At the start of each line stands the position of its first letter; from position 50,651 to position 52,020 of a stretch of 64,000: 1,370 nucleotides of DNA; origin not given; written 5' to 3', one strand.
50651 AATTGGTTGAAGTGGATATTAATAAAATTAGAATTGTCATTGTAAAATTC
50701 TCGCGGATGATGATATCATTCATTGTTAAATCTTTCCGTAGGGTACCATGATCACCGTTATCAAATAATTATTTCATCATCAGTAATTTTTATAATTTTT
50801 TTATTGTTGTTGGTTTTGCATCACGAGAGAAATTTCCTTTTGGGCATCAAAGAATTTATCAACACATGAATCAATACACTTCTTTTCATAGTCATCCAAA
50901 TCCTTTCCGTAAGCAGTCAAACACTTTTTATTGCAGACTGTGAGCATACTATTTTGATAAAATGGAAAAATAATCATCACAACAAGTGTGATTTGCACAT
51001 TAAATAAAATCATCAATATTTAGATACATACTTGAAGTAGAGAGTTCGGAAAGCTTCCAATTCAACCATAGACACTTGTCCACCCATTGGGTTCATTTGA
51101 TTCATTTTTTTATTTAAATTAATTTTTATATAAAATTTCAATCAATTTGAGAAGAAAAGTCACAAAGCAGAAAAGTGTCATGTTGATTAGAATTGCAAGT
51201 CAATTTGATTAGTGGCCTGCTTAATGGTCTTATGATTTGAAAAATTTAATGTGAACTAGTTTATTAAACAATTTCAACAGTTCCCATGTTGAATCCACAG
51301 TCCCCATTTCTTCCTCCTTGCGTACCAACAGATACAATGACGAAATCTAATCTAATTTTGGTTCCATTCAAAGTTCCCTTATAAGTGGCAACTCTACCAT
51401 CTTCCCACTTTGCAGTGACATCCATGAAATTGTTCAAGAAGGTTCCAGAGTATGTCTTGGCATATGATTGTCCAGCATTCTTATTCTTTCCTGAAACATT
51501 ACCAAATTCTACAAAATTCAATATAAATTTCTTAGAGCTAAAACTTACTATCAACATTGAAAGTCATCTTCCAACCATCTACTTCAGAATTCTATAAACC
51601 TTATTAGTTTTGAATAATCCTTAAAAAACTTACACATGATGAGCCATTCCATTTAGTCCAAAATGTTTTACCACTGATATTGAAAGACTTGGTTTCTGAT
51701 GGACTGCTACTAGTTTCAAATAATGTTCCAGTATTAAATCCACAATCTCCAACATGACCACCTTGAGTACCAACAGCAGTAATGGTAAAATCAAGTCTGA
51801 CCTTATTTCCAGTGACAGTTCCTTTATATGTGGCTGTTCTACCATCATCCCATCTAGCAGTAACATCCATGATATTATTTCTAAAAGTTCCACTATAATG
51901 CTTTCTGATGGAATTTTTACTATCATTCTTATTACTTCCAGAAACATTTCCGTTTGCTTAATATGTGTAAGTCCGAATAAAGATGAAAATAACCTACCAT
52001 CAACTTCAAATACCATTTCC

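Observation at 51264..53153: Exon-module duplication: [11-16-aa mini-exon + ~107-aa domain exon] repeated twice after a prion-like Q/P/Y linker, with the domain unrecognised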

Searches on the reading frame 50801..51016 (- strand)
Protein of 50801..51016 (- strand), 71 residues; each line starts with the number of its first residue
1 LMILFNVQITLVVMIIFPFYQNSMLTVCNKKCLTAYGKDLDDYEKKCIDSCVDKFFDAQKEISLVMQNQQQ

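Call 88: search_protein_families(library=pfam, proteins=[window:50801-51016:-], max_evalue=0.001)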
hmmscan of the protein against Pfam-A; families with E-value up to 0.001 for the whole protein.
window:50801-51016:- (71 aa): 1 family
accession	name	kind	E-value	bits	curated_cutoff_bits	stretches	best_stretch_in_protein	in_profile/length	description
PF02953.20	zf-Tim10_DDP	-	7.6e-12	45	22.3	1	22-67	17-63/64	Tim10/DDP family zinc finger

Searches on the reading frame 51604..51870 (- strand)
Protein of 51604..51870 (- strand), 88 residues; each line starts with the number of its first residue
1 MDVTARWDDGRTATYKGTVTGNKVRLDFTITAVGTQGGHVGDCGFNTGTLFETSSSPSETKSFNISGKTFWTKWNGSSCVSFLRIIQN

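Call 55: find_encoding_contigs(protein=window:51604-51870:-, flank=3000, max_places=4)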
Protein window:51604-51870:- (88 aa): 2 contigs read that carry it; 1 place shown.
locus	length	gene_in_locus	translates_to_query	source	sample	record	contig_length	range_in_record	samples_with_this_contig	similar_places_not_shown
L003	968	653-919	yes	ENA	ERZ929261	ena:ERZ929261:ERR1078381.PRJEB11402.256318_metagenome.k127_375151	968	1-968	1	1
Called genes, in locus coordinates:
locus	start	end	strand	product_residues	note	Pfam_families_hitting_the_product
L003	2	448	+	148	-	?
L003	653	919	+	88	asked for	-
